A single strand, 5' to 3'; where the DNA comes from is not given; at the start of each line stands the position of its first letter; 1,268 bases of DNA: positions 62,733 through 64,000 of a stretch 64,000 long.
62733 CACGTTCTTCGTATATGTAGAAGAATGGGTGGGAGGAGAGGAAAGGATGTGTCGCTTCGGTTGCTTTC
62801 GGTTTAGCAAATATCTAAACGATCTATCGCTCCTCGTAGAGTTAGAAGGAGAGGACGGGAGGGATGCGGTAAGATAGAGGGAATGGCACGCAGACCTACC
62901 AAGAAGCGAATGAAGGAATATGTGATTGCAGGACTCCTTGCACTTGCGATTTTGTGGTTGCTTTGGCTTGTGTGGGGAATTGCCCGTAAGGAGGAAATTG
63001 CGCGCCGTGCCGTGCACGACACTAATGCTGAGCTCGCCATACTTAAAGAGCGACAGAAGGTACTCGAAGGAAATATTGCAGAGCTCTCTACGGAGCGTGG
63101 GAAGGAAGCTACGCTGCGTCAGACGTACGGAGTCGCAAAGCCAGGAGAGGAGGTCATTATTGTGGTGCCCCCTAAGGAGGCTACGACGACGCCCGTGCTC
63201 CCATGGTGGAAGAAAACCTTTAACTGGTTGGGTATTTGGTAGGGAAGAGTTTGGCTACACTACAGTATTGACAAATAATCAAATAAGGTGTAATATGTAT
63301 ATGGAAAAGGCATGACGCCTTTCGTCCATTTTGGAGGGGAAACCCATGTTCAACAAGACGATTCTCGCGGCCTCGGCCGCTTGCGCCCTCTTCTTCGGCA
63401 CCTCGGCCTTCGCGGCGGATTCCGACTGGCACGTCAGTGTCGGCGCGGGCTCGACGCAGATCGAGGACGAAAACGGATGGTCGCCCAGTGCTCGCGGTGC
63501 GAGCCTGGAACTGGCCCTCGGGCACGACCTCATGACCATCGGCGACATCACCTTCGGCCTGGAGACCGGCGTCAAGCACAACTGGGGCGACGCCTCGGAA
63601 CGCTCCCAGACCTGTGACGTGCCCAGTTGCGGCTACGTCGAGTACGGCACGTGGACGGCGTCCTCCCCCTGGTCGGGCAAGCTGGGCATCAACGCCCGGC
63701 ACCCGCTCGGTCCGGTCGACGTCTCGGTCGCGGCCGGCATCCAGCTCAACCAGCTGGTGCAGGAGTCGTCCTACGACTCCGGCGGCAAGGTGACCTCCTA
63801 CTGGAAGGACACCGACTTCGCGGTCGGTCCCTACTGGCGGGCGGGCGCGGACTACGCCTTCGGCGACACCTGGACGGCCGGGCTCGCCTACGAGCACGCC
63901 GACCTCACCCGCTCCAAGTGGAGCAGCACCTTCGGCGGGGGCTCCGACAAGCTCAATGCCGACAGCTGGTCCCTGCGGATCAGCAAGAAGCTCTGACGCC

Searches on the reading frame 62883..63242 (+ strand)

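Call 30: search_protein_families(library=pfam, proteins=[window:62883-63242:+], max_evalue=0.01)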
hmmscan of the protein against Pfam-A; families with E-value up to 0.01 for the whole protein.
window:62883-63242:+ (119 aa): 1 family
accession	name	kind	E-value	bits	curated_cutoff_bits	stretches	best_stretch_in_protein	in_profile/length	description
PF04977.20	DivIC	-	5.8e-07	29.7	28.9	1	18-96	1-79/80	Septum formation initiator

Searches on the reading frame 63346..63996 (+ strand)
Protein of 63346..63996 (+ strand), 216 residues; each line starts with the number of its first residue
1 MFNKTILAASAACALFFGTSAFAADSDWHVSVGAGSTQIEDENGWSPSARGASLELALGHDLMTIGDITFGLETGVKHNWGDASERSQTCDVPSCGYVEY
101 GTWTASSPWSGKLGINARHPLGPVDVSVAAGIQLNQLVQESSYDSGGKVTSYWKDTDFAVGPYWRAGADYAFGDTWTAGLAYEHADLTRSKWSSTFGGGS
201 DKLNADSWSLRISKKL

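Call 30: search_protein_families(library=pfam, proteins=[window:63346-63996:+], max_evalue=0.01)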
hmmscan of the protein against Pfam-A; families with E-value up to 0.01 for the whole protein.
window:63346-63996:+ (216 aa): 2 families
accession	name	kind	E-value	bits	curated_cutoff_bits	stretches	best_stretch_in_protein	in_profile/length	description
PF13505.12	OMP_b-brl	-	7.9e-12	46.1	28.7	1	9-212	1-171/175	Outer membrane protein beta-barrel domain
PF03797.25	Autotransporter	-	1.5e-05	25.3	26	0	35-116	7-88/255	Autotransporter beta-domain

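Call 39: find_homologous_proteins(query=window:63346-63996:+)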
Query window:63346-63996:+ (216 aa): 6 proteins with E <= 0.001 among 561 candidates.
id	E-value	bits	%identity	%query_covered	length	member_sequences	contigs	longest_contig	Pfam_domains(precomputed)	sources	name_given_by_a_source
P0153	4.8e-142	489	100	100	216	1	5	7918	PF13505.13,PF03797.26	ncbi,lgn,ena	-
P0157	1.5e-113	396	86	93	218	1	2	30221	PF13505.13,PF03797.26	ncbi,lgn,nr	ncbi:MAG: outer membrane beta-barrel protein [Candidatus Pacebacteria bacterium]|nr:outer membrane b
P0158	8.5e-100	351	69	100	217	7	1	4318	PF13505.13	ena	-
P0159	1.4e-92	328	62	100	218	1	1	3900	PF13505.13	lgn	-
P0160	9.0e-88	312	61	100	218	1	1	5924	PF13505.13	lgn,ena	-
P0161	1.6e-87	311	65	100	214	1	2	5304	PF13505.13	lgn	-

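Call 40: find_encoding_contigs(protein=window:63346-63996:+, flank=5000, max_places=5)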
Protein window:63346-63996:+ (216 aa): 7 contigs read that carry it; 5 places shown.
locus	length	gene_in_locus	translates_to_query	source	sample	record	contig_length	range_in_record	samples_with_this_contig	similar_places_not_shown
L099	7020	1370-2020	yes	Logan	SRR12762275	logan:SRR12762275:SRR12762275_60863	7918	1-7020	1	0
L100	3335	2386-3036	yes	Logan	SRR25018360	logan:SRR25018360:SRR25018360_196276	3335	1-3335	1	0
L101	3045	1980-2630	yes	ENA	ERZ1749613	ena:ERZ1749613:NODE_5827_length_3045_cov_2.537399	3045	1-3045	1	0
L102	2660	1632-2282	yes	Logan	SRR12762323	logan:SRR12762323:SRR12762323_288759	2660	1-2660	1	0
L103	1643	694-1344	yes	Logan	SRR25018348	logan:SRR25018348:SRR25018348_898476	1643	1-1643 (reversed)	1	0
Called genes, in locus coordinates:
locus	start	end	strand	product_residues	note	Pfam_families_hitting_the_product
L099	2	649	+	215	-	?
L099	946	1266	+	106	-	PF04977:DivIC (weak)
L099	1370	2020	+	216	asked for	PF13505:OMP_b-brl, PF03797:Autotransporter (faint)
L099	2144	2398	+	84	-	PF00462:Glutaredoxin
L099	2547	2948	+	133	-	-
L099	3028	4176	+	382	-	PF11141:DUF2914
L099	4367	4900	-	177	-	PF00011:HSP20, PF04969:CS (weak)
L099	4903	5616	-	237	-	PF13367:PrsW-protease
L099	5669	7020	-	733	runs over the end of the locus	PF00133:tRNA-synt_1, PF09334:tRNA-synt_1g, PF00133:tRNA-synt_1, PF08264:Anticodon_1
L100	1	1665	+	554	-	?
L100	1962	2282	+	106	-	PF04977:DivIC (weak)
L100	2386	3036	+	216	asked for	PF13505:OMP_b-brl, PF03797:Autotransporter (faint)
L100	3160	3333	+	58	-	?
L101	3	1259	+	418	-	?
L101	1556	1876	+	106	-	PF04977:DivIC (weak)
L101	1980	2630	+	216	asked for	PF13505:OMP_b-brl, PF03797:Autotransporter (faint)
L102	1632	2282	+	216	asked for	PF13505:OMP_b-brl, PF03797:Autotransporter (faint)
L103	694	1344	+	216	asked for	PF13505:OMP_b-brl, PF03797:Autotransporter (faint)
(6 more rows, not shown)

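Call 85: search_protein_families(library=ncbifam, proteins=[window:63346-63996:+], max_evalue=0.01)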
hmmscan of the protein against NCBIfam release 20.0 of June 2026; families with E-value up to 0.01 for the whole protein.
window:63346-63996:+ (216 aa): 1 family
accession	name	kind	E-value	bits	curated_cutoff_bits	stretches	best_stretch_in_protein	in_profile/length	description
TIGR04565.1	OMP_myx_plus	subfamily_domain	0.0038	17.2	60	0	21-44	82-102/161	outer membrane beta-barrel domain-containing protein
